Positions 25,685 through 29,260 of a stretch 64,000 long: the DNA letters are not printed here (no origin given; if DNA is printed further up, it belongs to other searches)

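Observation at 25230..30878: Orphan three-gene locus: HEAT-ADP-ribosylglycohydrolase, 1091-aa protein with nucleosidase-like C-terminus, and a coupled 200-aa protein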

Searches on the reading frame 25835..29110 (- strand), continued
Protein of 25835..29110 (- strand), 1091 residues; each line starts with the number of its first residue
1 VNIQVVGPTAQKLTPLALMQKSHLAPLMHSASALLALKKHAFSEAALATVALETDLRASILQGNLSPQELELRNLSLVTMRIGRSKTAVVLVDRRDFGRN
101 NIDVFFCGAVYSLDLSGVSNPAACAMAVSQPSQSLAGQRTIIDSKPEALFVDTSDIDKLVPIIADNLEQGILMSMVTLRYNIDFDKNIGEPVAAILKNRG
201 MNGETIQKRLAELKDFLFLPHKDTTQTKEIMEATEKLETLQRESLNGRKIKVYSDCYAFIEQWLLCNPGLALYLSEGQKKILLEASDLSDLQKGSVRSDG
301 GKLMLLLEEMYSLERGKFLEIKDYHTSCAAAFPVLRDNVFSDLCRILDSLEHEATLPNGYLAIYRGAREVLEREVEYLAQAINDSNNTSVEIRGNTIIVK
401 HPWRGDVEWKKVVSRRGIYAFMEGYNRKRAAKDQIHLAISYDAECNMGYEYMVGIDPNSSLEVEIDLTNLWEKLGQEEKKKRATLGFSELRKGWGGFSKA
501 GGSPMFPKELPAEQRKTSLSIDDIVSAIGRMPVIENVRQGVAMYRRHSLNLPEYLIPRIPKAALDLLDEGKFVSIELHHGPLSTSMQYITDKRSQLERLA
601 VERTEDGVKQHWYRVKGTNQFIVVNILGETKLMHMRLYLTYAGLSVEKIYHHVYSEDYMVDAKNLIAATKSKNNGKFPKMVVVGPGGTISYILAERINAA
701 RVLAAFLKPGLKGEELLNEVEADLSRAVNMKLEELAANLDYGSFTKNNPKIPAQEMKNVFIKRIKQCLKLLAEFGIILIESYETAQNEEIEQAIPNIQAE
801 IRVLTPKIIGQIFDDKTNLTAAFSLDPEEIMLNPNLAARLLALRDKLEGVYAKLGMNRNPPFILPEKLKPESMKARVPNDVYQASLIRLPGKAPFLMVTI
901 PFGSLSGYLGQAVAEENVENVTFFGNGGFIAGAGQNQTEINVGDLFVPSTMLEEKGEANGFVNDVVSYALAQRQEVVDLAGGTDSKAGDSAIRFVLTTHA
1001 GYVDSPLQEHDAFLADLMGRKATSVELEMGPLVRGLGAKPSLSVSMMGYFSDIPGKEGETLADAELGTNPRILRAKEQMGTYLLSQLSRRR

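Call 39: search_protein_families(library=pfam, proteins=[P0027, P0028, P0029], max_evalue=0.01)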
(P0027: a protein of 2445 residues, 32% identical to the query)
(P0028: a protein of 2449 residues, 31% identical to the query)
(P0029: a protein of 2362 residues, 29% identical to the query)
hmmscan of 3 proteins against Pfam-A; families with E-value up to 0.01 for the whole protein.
P0027 (2445 aa): 2 families
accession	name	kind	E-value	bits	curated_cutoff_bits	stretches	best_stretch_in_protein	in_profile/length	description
PF01636.29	APH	-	1.1e-13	52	23.2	1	91-295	19-215/239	Phosphotransferase enzyme family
PF01368.27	DHH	-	2.1e-06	28.5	28.1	1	913-1058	2-120/125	DHH family, N-terminal domain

P0028 (2449 aa): 1 family
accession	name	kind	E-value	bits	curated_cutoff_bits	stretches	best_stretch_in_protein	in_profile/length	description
PF01048.26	PNP_UDP_1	-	5.4e-05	23.1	25.1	1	1957-2121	60-208/233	Phosphorylase superfamily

P0029 (2362 aa): 3 families
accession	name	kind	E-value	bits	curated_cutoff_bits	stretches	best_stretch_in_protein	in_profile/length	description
PF01928.26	CYTH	-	2.7e-17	63.6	23.2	1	1936-2084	18-179/179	CYTH domain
PF00485.24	PRK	-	3.9e-11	43.6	22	1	1731-1905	4-189/196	Phosphoribulokinase / Uridine kinase family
PF01368.27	DHH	-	4.8e-06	27.3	28.1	1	452-597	2-124/125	DHH family, N-terminal domain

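Call 46: find_related_loci(query=A2, collection=genome_contigs, flank=10000)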
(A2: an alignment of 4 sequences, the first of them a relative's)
Query A2 (1091 aa) in genome_contigs; peptide patterns used: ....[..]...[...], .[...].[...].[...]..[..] (x = any residue, [..] = any of these).
68 stretches matched a pattern; 1 encode a relative of the query (tblastn E <= 1e-3); 1 distinct loci.
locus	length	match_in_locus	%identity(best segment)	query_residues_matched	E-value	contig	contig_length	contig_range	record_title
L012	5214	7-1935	48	429-1087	0e+0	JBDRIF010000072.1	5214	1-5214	MAG: bacterium isolate MEGAHIT-group-1.57 k141_2003787, whole genome shotgun sequence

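Call 47: find_related_loci(query=A2, collection=metagenome_contigs, flank=10000)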
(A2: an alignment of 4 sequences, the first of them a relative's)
Query A2 (1091 aa) in metagenome_contigs; peptide patterns used: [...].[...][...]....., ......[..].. (x = any residue, [..] = any of these).
270 stretches matched a pattern; 1 encode a relative of the query (tblastn E <= 1e-3); 1 distinct loci.
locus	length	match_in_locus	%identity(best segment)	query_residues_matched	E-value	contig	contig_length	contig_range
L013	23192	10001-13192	40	103-1089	7e-150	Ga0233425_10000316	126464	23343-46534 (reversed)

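Call 58: search_protein_families(library=pfam, proteins=[L007:7413-8318:+, L007:13546-15513:+, L007:15514-16179:+, L007:16250-17194:+, L007:17278-18435:+, L010:6062-7117:+, L010:7301-8470:+, L010:14448-15608:+, L010:8460-10004:+], max_evalue=0.1)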
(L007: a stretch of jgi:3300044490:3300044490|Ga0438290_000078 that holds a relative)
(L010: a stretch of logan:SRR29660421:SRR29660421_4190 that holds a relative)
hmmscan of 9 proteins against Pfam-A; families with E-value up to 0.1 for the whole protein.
L007:7413-8318:+ (301 aa): 4 families
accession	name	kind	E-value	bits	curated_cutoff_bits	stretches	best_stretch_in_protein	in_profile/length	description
PF13679.12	Methyltransf_32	-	8.8e-11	42.4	27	1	107-210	23-137/143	Methyltransferase domain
PF05175.20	MTS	-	3.4e-06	27.2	23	1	100-170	23-93/170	Methyltransferase small domain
PF13847.12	Methyltransf_31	-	0.0027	17.9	27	1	110-169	4-65/145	Methyltransferase domain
PF13649.12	Methyltransf_25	-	0.091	13.9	27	0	115-174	3-62/97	Methyltransferase domain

L007:13546-15513:+ (655 aa): 0 families

L007:15514-16179:+ (221 aa): 0 families

L007:16250-17194:+ (314 aa): 1 family
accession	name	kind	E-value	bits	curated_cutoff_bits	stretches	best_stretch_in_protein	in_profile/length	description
PF01966.28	HD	-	2.9e-06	28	22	1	91-162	24-90/116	HD domain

L007:17278-18435:+ (385 aa): 2 families
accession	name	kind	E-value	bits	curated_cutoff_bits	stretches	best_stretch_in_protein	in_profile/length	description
PF20392.3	DUF6687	-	3e-06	27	27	1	51-223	16-168/339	Family of unknown function (DUF6687)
PF01368.27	DHH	-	0.03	15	28.1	0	80-100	59-79/125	DHH family, N-terminal domain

L010:6062-7117:+ (351 aa): 5 families
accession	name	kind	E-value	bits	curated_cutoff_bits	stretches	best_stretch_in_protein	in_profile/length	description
PF13489.12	Methyltransf_23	-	3.5e-05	24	27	1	105-221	18-124/164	Methyltransferase domain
PF13649.12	Methyltransf_25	-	0.00023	22.2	27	1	113-200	1-97/97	Methyltransferase domain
PF00398.26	RrnaAD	-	0.003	17.2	24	1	112-152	33-72/263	Ribosomal RNA adenine dimethylase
PF08241.18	Methyltransf_11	-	0.062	14.4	21.2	0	114-204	1-95/95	Methyltransferase domain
PF08242.18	Methyltransf_12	-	0.096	13.9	30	0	114-201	1-97/98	Methyltransferase domain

L010:7301-8470:+ (389 aa): 1 family
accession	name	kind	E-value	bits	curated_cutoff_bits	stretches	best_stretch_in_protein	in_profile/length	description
PF20392.3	DUF6687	-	0.00011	21.9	27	1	97-239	43-180/339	Family of unknown function (DUF6687)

L010:14448-15608:+ (386 aa): 2 families
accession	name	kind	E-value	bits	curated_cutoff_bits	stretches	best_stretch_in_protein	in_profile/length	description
PF01966.28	HD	-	0.0011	19.7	22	1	94-200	20-87/116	HD domain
PF18019.7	Cas3_HD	-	0.014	15.8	23.1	1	68-186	13-116/207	Cas3, HD domain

L010:8460-10004:+ (514 aa): 2 families
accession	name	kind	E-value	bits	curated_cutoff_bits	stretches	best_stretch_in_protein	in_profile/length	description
PF03747.19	ADP_ribosyl_GH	-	1.3e-54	186.3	26.2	1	189-478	1-287/287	ADP-ribosylglycohydrolase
PF13646.12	HEAT_2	-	1.3e-08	35.5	27.7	1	38-108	3-72/88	HEAT repeats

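Call 59: search_protein_families(library=padloc, proteins=[L007:7413-8318:+, L007:13546-15513:+, L007:15514-16179:+, L007:16250-17194:+, L007:17278-18435:+, L010:6062-7117:+, L010:7301-8470:+, L010:14448-15608:+, P0022, P0024], max_evalue=0.1)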
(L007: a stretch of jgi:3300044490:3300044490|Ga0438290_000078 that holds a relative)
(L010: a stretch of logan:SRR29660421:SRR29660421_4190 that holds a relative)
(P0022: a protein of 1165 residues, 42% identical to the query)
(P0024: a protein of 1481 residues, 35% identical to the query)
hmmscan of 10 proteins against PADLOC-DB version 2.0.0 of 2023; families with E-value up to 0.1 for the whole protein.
L007:7413-8318:+ (301 aa): 0 families

L007:13546-15513:+ (655 aa): 0 families

L007:15514-16179:+ (221 aa): 1 family
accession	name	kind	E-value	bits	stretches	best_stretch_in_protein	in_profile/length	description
PDLC03637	MTase_III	-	0.034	10.8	1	79-151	55-125/513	Type III methyltransferase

L007:16250-17194:+ (314 aa): 4 families
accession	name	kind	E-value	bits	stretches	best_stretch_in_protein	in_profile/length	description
PDLC01254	Cas3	-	0.0093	14.2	1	87-129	26-65/164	CAS-I; effector_G3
PDLC01767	Cas3e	-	0.02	11.4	1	86-238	61-162/680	-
PDLC01456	Cas3a2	-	0.029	12.5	1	90-142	46-93/207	CAS-I; effector_G3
PDLC01293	Cas10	-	0.044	10.7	1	94-156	1-49/577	CAS-III; effector_LS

L007:17278-18435:+ (385 aa): 1 family
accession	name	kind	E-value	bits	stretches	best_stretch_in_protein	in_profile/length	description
PDLC01769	Cas3g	-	0.024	11.2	1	6-110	501-591/836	-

L010:6062-7117:+ (351 aa): 1 family
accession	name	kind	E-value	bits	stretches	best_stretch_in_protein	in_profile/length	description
PDLC04134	mad2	-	1.1e-07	29.1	1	87-248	271-430/492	mads_2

L010:7301-8470:+ (389 aa): 0 families

L010:14448-15608:+ (386 aa): 2 families
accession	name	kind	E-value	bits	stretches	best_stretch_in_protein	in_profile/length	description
PDLC01254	Cas3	-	0.015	13.5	1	67-132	6-44/164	CAS-I; effector_G3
PDLC01767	Cas3e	-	0.036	10.5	1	66-138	31-86/680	-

P0022 (1165 aa): 1 family
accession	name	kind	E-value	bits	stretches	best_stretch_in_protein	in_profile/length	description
PDLC01952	CARF9--CARF_HEPN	-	0.035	10.8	1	569-613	218-261/450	-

P0024 (1481 aa): 0 families

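Call 68: predict_structure(alignment_id=A2)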
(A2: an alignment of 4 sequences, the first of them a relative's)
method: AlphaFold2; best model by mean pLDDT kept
length: 1091 residues; sequences in the alignment: 4
mean_pLDDT: 58.4   pTM: 0.43
mean pLDDT of the five models: 58.4, 52.7, 52.1, 51.5, 48.7
residues with pLDDT >= 90: 11; 70-90: 415; 50-70: 254; < 50: 411
segments of 3 or more residues with pLDDT < 50: 1-54, 60-64, 76-155, 178-181, 220-231, 266-269, 287-298, 307-364, 403-410, 461-465, 530-555, 605-608, 926-1028, 1048-1069
pLDDT, mean of each block of 10 residues (from residue 1): 24 25 27 29 40 49 50 46 33 38 33 28 22 25 37 53 74 60 69 83 83 67 45 56 58 53 50 56 49 39 49 35 34 35 41 38 52 76 72 79 45 65 72 70 59 61 52 76 73 56 63 70 68 31 29 53 64 78 76 55 54 79 77 62 69 81 90 88 75 86 84 89 87 83 80 81 84 79 74 82 85 87 87 85 87 77 81 83 84 82 68 81 52 27 25 27 34 34 25 26 31 36 39 61 55 35 39 61 69 29
secondary structure, 60 per line:
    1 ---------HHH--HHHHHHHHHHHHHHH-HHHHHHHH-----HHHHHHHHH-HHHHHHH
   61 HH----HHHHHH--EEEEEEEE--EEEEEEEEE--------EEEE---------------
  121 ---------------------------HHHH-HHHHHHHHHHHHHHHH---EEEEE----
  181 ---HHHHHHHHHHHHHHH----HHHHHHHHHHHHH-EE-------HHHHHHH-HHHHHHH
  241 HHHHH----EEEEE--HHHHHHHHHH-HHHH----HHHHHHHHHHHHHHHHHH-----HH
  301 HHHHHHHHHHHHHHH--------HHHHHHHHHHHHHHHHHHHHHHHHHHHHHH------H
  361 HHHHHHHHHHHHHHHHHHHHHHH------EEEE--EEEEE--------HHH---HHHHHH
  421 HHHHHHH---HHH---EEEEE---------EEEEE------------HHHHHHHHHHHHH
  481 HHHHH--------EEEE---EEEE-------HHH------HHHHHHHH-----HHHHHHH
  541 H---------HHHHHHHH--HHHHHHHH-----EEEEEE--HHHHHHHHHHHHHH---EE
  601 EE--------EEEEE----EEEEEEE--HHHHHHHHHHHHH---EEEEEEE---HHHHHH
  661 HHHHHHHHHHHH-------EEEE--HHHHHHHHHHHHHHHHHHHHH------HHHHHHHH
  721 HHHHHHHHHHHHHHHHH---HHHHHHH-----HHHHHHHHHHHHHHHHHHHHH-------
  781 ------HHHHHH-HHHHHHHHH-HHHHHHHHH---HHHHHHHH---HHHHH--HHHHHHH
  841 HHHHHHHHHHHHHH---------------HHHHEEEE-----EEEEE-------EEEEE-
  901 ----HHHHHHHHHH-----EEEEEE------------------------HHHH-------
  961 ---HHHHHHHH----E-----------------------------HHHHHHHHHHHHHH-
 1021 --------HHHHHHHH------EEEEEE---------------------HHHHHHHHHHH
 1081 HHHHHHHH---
elements in order (helices of 4 or more, strands of 3 or more residues): H15-29 H31-38 H44-52 H54-62 H67-72 E75-82 E85-93 E102-105 H148-151 H153-168 E172-176 H184-198 H203-215 H226-232 H234-245 E250-254 H257-266 H268-271 H276-293 H299-315 H324-353 H360-383 E390-393 E396-400 H415-427 E437-441 E451-455 H468-485 E494-497 E501-504 H521-528 H534-541 H551-558 H561-568 E574-579 H582-595 E599-602 E611-615 E620-626 H629-641 E645-651 H655-672 E680-683 H686-706 H713-737 H741-747 H753-773 H787-792 H794-802 H804-812 H816-823 H827-831 H834-854 H870-873 E874-877 E883-887 E895-899 H905-914 E920-925 H950-953 H964-971 H1006-1019 H1029-1036 E1043-1048 H1070-1088

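Call 72: fold_search(model_id=the predicted structure, library=pdb)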
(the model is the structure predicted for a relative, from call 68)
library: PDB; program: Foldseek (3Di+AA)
matches with E <= 10: 571; with E <= 0.001: 0
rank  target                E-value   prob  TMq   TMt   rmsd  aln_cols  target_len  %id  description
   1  7rll_B                1.0e-01  0.82  0.07  0.31  14.6       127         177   18  Crystal structure of ARF3 from Candida albicans in complex with guanosine-3'-monophosphate-5'-diphosphate (released 2021-08-11)
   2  6vs4_B                1.0e-01  0.82  0.07  0.29  16.2       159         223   14  Crystal structure of ADP RIBOSYLATION FACTOR-LIKE GTP BINDING PROTEIN /Small COPII coat GTPase SAR1 from Encephalitozo (released 2020-03-11)
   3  1nw4_A                1.2e-01  0.54  0.10  0.32  14.0       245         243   12  Crystal Structure of Plasmodium falciparum Purine Nucleoside Phosphorylase in complex with ImmH and Sulfate (released 2004-03-16)
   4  4ny1_A                1.2e-01  0.63  0.10  0.34  15.4       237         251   11  X-ray structure of the unliganded uridine phosphorylase from Yersinia pseudotuberculosis at 1.7 A resolution (released 2015-01-07)
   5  7rll_A                1.4e-01  0.77  0.07  0.32  13.6       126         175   17  Crystal structure of ARF3 from Candida albicans in complex with guanosine-3'-monophosphate-5'-diphosphate (released 2021-08-11)
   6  3fow_A                1.4e-01  0.44  0.09  0.31  15.2       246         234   14  Plasmodium Purine Nucleoside Phosphorylase V66I-V73I-Y160F Mutant (released 2009-12-29)
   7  2guw_B                1.5e-01  0.63  0.11  0.24  13.3       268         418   13  Crystal structure of AMP Nucleosidase from Salmonella typhimurium LT2 (released 2006-06-06)
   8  5znc                  1.5e-01  0.47  0.10  0.33  14.1       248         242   13  Plasmodium falciparum purine nucleoside phosphorylase in complex with quinine (released 2019-01-16)
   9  3lrp                  1.7e-01  0.66  0.07  0.31  15.8       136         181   12  Crystal Structure of Plasmodium falciparum ADP-Ribosylation Factor 1 (released 2010-11-10)
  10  4r31_A                1.8e-01  0.28  0.09  0.26  16.2       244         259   14  Crystal structure of a putative uridine phosphorylase from Actinobacillus succinogenes 130Z (Target NYSGRC-029667 ) (released 2014-08-27)
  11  8sdw                  1.9e-01  0.72  0.07  0.33  14.3       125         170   12  Crystal structure of the non-myristoylated mutant [L8K]Arf1 in complex with a GDP analogue (released 2023-06-28)
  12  1lx7_A                1.9e-01  0.63  0.12  0.37  13.1       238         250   13  Structure of E. coli uridine phosphorylase at 2.0A (released 2002-06-12)
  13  7of1_b                1.9e-01  0.08  0.06  0.11  26.1       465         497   10  Nog1-TAP associated immature ribosomal particle population A from S. cerevisiae (released 2021-11-03)
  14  3fow_B                2.0e-01  0.47  0.09  0.34  14.4       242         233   12  Plasmodium Purine Nucleoside Phosphorylase V66I-V73I-Y160F Mutant (released 2009-12-29)
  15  1moz_A                2.1e-01  0.75  0.07  0.32  14.5       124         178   16  ADP-ribosylation factor-like 1 (ARL1) from Saccharomyces cerevisiae (released 2002-10-09)
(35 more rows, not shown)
